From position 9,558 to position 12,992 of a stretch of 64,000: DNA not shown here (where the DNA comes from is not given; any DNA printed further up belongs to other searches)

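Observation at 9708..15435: Complete compact type II-C CRISPR-Cas9 system with intact catalytic motifs and 17 spacers of unknown targets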

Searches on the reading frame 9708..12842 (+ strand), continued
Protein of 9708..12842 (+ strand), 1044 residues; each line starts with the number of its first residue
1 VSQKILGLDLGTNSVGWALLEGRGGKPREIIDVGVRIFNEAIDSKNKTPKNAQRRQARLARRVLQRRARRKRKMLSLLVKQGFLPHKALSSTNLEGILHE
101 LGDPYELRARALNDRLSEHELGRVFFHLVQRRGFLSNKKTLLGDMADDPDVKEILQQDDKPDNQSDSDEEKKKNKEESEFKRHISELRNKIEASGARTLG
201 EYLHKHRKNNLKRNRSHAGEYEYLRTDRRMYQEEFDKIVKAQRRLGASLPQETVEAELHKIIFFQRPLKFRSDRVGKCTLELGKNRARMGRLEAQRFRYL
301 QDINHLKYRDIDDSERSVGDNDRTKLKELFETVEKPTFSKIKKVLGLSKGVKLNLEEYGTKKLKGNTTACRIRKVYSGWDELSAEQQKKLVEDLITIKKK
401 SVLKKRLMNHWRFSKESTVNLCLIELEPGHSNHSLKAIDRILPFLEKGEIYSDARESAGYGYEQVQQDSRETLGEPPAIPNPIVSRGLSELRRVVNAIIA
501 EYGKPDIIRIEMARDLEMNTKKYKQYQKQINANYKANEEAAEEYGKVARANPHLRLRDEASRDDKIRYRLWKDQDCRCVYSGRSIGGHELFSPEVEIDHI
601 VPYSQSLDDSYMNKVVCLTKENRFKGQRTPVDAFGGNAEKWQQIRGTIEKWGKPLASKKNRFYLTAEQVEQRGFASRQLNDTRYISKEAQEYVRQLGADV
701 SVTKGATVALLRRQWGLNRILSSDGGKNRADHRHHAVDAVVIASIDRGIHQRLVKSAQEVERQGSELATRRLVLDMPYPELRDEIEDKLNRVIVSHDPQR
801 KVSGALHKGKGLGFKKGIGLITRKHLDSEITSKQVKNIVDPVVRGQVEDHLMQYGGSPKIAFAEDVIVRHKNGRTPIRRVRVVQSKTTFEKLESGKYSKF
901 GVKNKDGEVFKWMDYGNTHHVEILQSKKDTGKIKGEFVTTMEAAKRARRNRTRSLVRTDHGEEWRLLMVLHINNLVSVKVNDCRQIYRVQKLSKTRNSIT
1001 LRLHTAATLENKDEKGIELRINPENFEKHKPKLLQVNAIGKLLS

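Call 14: find_homologous_proteins(query=window:9708-12842:+)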
Query window:9708-12842:+ (1044 aa): 2368 proteins with E <= 0.001 among 8000 candidates; the best 120 are listed.
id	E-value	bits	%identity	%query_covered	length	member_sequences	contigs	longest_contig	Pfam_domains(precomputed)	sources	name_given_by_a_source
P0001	0.0e+0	2299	99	100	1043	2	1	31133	PF13395.13,PF18470.7,PF18541.8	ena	-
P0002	0.0e+0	1748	76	100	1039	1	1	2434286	PF13395.13,PF18470.7,PF18541.8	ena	-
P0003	0.0e+0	1367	62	99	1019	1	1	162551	PF13395.13,PF18470.7,PF18541.8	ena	-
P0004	0.0e+0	1226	55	100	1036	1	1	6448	PF13395.13,PF18470.7,PF18541.8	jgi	jgi:CRISPR-associated endonuclease Csn1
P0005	0.0e+0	1219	55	100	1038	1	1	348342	PF13395.13,PF18470.7,PF18541.8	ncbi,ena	-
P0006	0.0e+0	1213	55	100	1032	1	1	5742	PF13395.13,PF18470.7,PF18541.8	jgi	jgi:CRISPR-associated endonuclease Csn1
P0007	0.0e+0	1210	55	100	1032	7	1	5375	PF13395.13,PF18470.7,PF18541.8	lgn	-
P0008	0.0e+0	1207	56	100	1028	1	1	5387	PF13395.13,PF18470.7,PF18541.8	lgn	-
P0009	0.0e+0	1206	55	100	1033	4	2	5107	PF13395.13,PF18470.7,PF18541.8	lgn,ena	-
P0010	0.0e+0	1205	55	100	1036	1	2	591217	PF13395.13,PF18470.7,PF18541.8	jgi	-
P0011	0.0e+0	1204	54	100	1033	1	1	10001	PF13395.13,PF18470.7,PF18541.8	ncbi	ncbi:MAG: type II CRISPR RNA-guided endonuclease Cas9 [Methylomicrobium sp.]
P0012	0.0e+0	1204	55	100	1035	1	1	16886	PF13395.13,PF18470.7,PF18541.8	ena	-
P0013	0.0e+0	1203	53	100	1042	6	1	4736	PF13395.13,PF18470.7,PF18541.8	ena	-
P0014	0.0e+0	1203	54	100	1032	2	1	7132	PF13395.13,PF18470.7,PF18541.8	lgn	-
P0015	0.0e+0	1203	54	100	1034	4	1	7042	PF13395.13,PF18470.7,PF18541.8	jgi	-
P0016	0.0e+0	1202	55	100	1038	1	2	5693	PF13395.13,PF18470.7,PF18541.8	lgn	-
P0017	0.0e+0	1202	54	100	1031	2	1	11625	PF13395.13,PF18470.7,PF18541.8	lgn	-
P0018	0.0e+0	1202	55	100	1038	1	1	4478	PF13395.13,PF18470.7,PF18541.8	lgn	-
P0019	0.0e+0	1201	55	100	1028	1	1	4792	PF13395.13,PF18470.7,PF18541.8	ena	-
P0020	0.0e+0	1199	54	100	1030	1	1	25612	PF13395.13,PF18470.7,PF18541.8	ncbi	-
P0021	0.0e+0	1196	54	100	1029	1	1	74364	PF13395.13,PF18541.8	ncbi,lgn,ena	-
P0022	0.0e+0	1196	54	100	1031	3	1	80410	PF13395.13,PF18470.7,PF18541.8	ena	-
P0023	0.0e+0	1195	55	100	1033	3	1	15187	PF13395.13,PF18470.7,PF18541.8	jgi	-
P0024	0.0e+0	1195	55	100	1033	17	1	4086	PF13395.13,PF18470.7,PF18541.8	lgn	-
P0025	0.0e+0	1195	54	100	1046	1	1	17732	PF13395.13,PF18470.7,PF18541.8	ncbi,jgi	-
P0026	0.0e+0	1195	54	100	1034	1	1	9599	PF13395.13,PF18470.7,PF18541.8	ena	-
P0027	0.0e+0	1192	55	100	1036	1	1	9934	PF13395.13,PF18470.7,PF18541.8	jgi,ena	-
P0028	0.0e+0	1192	54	100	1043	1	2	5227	PF13395.13,PF18470.7,PF18541.8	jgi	-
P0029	0.0e+0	1192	55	100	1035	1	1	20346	PF13395.13,PF18470.7,PF18541.8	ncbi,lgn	-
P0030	0.0e+0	1191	55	100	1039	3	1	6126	PF13395.13,PF18470.7,PF18541.8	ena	-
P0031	0.0e+0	1190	54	100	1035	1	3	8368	PF13395.13,PF18470.7,PF18541.8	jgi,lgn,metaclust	metaclust:\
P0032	0.0e+0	1190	55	100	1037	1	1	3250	PF13395.13,PF18470.7,PF18541.8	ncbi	-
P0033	0.0e+0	1190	54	100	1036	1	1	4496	PF13395.13,PF18470.7,PF18541.8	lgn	-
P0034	0.0e+0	1189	54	100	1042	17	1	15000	PF13395.13,PF18470.7,PF18541.8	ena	-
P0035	0.0e+0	1189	54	100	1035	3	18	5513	PF13395.13,PF18470.7,PF22702.3,PF18541.8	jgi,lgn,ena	-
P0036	0.0e+0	1189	54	100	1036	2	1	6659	PF13395.13,PF18470.7,PF18541.8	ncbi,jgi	-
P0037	0.0e+0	1188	54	100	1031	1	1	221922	PF13395.13,PF18470.7,PF18541.8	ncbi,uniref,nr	ncbi:CRISPR-associated endonuclease Cas9 [Candidatus Methylobacter favarea]|uniref:CRISPR-associated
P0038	0.0e+0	1188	55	100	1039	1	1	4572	PF13395.13,PF18470.7,PF18541.8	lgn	-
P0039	0.0e+0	1187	54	100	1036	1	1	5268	PF13395.13,PF18470.7,PF18541.8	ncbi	-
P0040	0.0e+0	1187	54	100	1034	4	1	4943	PF13395.13,PF18470.7,PF18541.8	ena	-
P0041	0.0e+0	1186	53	86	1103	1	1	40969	PF13395.13,PF18470.7,PF18541.8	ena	-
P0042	0.0e+0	1186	54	100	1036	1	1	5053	PF13395.13,PF18470.7,PF18541.8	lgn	-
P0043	0.0e+0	1185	54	100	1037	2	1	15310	PF13395.13,PF18470.7,PF18541.8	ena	-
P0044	0.0e+0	1184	55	97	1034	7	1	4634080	PF13395.13,PF18470.7,PF18541.8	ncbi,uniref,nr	ncbi:type II CRISPR RNA-guided endonuclease Cas9 [Methylomonas montana]|uniref:type II CRISPR RNA-gu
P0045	0.0e+0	1183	54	100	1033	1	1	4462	PF13395.13,PF18470.7,PF18541.8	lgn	-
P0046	0.0e+0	1180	54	100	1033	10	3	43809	PF13395.13,PF18470.7,PF18541.8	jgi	jgi:CRISPR-associated endonuclease Csn1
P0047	0.0e+0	1180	55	100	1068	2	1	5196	PF13395.13,PF18470.7,PF18541.8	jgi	-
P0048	0.0e+0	1179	54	100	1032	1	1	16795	PF13395.13,PF18470.7,PF18541.8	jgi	jgi:CRISPR-associated endonuclease Csn1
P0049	0.0e+0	1179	53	100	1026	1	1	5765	PF13395.13,PF18470.7,PF18541.8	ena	-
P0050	0.0e+0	1179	54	100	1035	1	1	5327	PF13395.13,PF18470.7,PF18541.8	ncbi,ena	-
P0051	0.0e+0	1178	54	100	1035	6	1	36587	PF13395.13,PF18470.7,PF18541.8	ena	-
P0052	0.0e+0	1178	55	100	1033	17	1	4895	PF13395.13,PF18470.7,PF18541.8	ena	-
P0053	0.0e+0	1178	53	100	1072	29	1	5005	PF13395.13,PF18470.7,PF18541.8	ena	-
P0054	0.0e+0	1178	54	100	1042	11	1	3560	PF13395.13,PF18470.7,PF18541.8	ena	-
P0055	0.0e+0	1177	54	100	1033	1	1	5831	PF13395.13,PF18470.7,PF18541.8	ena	-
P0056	0.0e+0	1177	55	100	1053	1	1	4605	PF13395.13,PF18470.7,PF18541.8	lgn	-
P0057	0.0e+0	1176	54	100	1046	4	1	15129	PF13395.13,PF18470.7,PF18541.8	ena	-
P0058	0.0e+0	1176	54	100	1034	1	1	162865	PF13395.13,PF18470.7,PF18541.8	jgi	jgi:CRISPR-associated endonuclease Csn1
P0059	0.0e+0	1176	53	100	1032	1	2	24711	PF13395.13,PF18470.7,PF18541.8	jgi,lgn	jgi:CRISPR-associated endonuclease Csn1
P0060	0.0e+0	1176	54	100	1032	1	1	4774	PF13395.13,PF18470.7,PF18541.8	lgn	-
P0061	0.0e+0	1176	54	97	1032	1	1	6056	PF13395.13,PF18470.7,PF18541.8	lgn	-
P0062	0.0e+0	1176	54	100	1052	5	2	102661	PF13395.13,PF18470.7,PF18541.8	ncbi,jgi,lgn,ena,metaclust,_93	metaclust:\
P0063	0.0e+0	1174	54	100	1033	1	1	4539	PF13395.13,PF18470.7,PF18541.8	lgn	-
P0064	0.0e+0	1174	54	100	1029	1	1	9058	PF13395.13,PF18470.7,PF18541.8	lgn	-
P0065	0.0e+0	1173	54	100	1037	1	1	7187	PF13395.13,PF18470.7,PF18541.8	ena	-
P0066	0.0e+0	1173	54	100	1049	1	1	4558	PF13395.13,PF18470.7,PF18541.8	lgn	-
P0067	0.0e+0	1172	53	100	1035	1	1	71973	PF13395.13,PF18470.7,PF18541.8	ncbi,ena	-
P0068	0.0e+0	1172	54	100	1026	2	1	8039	PF13395.13,PF18470.7,PF18541.8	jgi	-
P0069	0.0e+0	1172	55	100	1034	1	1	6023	PF13395.13,PF18470.7,PF18541.8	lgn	-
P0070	0.0e+0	1172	53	100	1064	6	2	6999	PF13395.13,PF18470.7,PF18541.8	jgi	-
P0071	0.0e+0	1171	53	100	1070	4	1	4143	PF13395.13,PF18470.7,PF18541.8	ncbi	-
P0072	0.0e+0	1170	54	100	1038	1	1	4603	PF13395.13,PF18470.7,PF18541.8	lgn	-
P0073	0.0e+0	1170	54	100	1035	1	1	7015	PF13395.13,PF18470.7,PF18541.8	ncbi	ncbi:MAG: type II CRISPR RNA-guided endonuclease Cas9 [Nitrospiria bacterium]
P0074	0.0e+0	1170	55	97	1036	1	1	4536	PF13395.13,PF18470.7,PF18541.8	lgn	-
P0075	0.0e+0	1170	55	99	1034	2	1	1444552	PF13395.13,PF18470.7,PF18541.8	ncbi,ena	-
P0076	0.0e+0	1170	53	100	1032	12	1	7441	PF13395.13,PF18470.7,PF18541.8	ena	-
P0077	0.0e+0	1169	55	100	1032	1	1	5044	PF13395.13,PF18470.7,PF18541.8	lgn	-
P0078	0.0e+0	1168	54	100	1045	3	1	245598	PF13395.13,PF18470.7,PF18541.8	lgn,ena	-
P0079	0.0e+0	1167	54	100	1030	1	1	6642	PF13395.13,PF18470.7,PF18541.8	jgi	jgi:CRISPR-associated endonuclease Csn1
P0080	0.0e+0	1167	54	100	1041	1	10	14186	PF13395.13,PF18470.7,PF18541.8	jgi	jgi:CRISPR-associated endonuclease Csn1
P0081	0.0e+0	1167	53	100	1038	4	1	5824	PF13395.13,PF18470.7,PF18541.8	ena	-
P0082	0.0e+0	1166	54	100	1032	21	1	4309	PF13395.13,PF18470.7,PF18541.8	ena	-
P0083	0.0e+0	1165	54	100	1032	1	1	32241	PF13395.13,PF18470.7,PF18541.8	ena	-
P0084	0.0e+0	1164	54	100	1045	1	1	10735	PF13395.13,PF18470.7,PF18541.8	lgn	-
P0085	0.0e+0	1163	54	100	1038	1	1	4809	PF13395.13,PF18470.7,PF18541.8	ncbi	-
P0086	0.0e+0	1162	54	100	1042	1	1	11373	PF13395.13,PF18470.7,PF18541.8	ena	-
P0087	0.0e+0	1162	52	100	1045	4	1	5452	PF13395.13,PF18470.7,PF18541.8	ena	-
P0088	0.0e+0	1161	53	100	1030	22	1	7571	PF13395.13,PF18470.7,PF18541.8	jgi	jgi:CRISPR-associated endonuclease Csn1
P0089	0.0e+0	1161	53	100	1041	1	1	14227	PF13395.13,PF18470.7,PF18541.8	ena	-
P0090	0.0e+0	1160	53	100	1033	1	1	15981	PF13395.13,PF18470.7,PF18541.8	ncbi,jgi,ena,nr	ncbi:MAG: type II CRISPR RNA-guided endonuclease Cas9 [Desulfobulbaceae bacterium]|nr:type II CRISPR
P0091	0.0e+0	1160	53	100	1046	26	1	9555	PF13395.13,PF18470.7,PF18541.8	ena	-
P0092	0.0e+0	1160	53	100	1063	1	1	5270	PF13395.13,PF18470.7,PF22702.3,PF18541.8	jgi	-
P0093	0.0e+0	1160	54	100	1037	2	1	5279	PF13395.13,PF18470.7,PF18541.8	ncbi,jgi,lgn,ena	-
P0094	0.0e+0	1159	53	100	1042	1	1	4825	PF13395.13,PF18470.7,PF18541.8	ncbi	-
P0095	0.0e+0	1159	53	100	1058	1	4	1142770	PF13395.13,PF18470.7,PF18541.8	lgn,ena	-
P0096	0.0e+0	1158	53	100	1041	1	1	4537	PF13395.13,PF18470.7,PF18541.8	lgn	-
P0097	0.0e+0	1158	54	100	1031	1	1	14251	PF13395.13,PF18470.7,PF18541.8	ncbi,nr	ncbi:type II CRISPR RNA-guided endonuclease Cas9 [Gammaproteobacteria bacterium]|nr:type II CRISPR R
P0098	0.0e+0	1157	54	100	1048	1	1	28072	PF13395.13,PF18470.7,PF18541.8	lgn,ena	-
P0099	0.0e+0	1157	55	100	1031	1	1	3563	PF13395.13,PF18470.7,PF18541.8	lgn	-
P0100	0.0e+0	1156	54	100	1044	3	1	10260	PF13395.13,PF18470.7,PF18541.8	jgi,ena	-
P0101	0.0e+0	1155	54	100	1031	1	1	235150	PF13395.13,PF18470.7,PF22702.3,PF18541.8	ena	-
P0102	0.0e+0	1155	53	100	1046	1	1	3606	PF13395.13,PF18470.7,PF18541.8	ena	-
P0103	0.0e+0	1155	54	97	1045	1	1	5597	PF13395.13,PF18541.8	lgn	-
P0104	0.0e+0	1154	53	100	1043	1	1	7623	PF13395.13,PF18470.7,PF18541.8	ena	-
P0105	0.0e+0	1153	54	95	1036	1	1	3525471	PF13395.13,PF18470.7,PF18541.8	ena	-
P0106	0.0e+0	1153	53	100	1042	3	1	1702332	PF13395.13,PF18470.7,PF18541.8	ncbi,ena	-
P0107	0.0e+0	1152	53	100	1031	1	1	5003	PF13395.13,PF18470.7,PF18541.8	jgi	-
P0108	0.0e+0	1152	54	100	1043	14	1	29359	PF13395.13,PF18470.7,PF18541.8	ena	-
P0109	0.0e+0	1152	53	100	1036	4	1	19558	PF13395.13,PF18470.7,PF18541.8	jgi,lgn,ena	-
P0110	0.0e+0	1152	54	97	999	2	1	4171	PF13395.13,PF18470.7,PF18541.8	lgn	-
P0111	0.0e+0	1151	54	100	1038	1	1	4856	PF13395.13,PF18470.7,PF18541.8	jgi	-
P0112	0.0e+0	1151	54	100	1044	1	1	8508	PF13395.13,PF18470.7,PF18541.8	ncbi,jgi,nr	ncbi:MAG: type II CRISPR RNA-guided endonuclease Cas9 [Deltaproteobacteria bacterium]|nr:type II CRI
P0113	0.0e+0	1150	53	100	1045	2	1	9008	PF13395.13,PF18470.7,PF18541.8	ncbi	-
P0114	0.0e+0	1150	54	95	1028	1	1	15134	PF13395.13,PF18470.7,PF18541.8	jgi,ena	-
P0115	0.0e+0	1150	54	100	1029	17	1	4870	PF13395.13,PF18470.7,PF18541.8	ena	-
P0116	0.0e+0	1149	52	100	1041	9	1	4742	PF13395.13,PF18470.7,PF18541.8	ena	-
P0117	0.0e+0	1148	54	97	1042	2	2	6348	PF13395.13,PF18470.7,PF18541.8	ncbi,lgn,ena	-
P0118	0.0e+0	1147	54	100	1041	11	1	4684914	PF13395.13,PF18470.7,PF18541.8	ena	-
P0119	0.0e+0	1147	53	100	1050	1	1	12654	PF13395.13,PF18470.7,PF18541.8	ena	-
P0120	0.0e+0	1147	54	100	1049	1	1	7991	PF13395.13,PF18470.7,PF18541.8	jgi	jgi:CRISPR-associated endonuclease Csn1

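Call 18: find_encoding_contigs(protein=P0001, flank=10000, max_places=3)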
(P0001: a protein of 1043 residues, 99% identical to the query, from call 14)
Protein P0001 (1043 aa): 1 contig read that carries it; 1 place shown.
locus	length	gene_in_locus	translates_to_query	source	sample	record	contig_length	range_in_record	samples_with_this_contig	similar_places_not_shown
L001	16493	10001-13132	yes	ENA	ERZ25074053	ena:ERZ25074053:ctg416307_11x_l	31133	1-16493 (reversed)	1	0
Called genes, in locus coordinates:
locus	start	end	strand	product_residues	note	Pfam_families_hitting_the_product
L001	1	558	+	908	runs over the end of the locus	PF02739:5_3_exonuc_N, PF01367:5_3_exonuc, PF01612:DNA_pol_A_exo1, PF22619:DNA_polI_exo1, PF00476:DNA_pol_A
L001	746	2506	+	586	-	PF02463:SMC_N (weak), PF00005:ABC_tran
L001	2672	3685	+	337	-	PF02729:OTCace_N, PF00185:OTCace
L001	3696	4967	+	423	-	PF07969:Amidohydro_3 (faint), PF12890:DHOase, PF01979:Amidohydro_1 (weak)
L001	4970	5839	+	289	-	PF00970:FAD_binding_6 (weak), PF10418:DHODB_Fe-S_bind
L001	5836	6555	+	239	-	PF01168:Ala_racemase_N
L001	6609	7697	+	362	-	PF20706:GT4-conflict, PF00534:Glycos_transf_1, PF13692:Glyco_trans_1_4, PF13524:Glyco_trans_1_2 (weak)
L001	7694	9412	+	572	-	PF02543:Carbam_trans_N, PF16861:Carbam_trans_C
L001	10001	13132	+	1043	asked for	PF18470:Cas9_a, PF13395:HNH_4, PF18541:RuvC_III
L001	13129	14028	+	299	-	PF01867:Cas_Cas1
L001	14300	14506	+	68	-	PF09827:CRISPR_Cas2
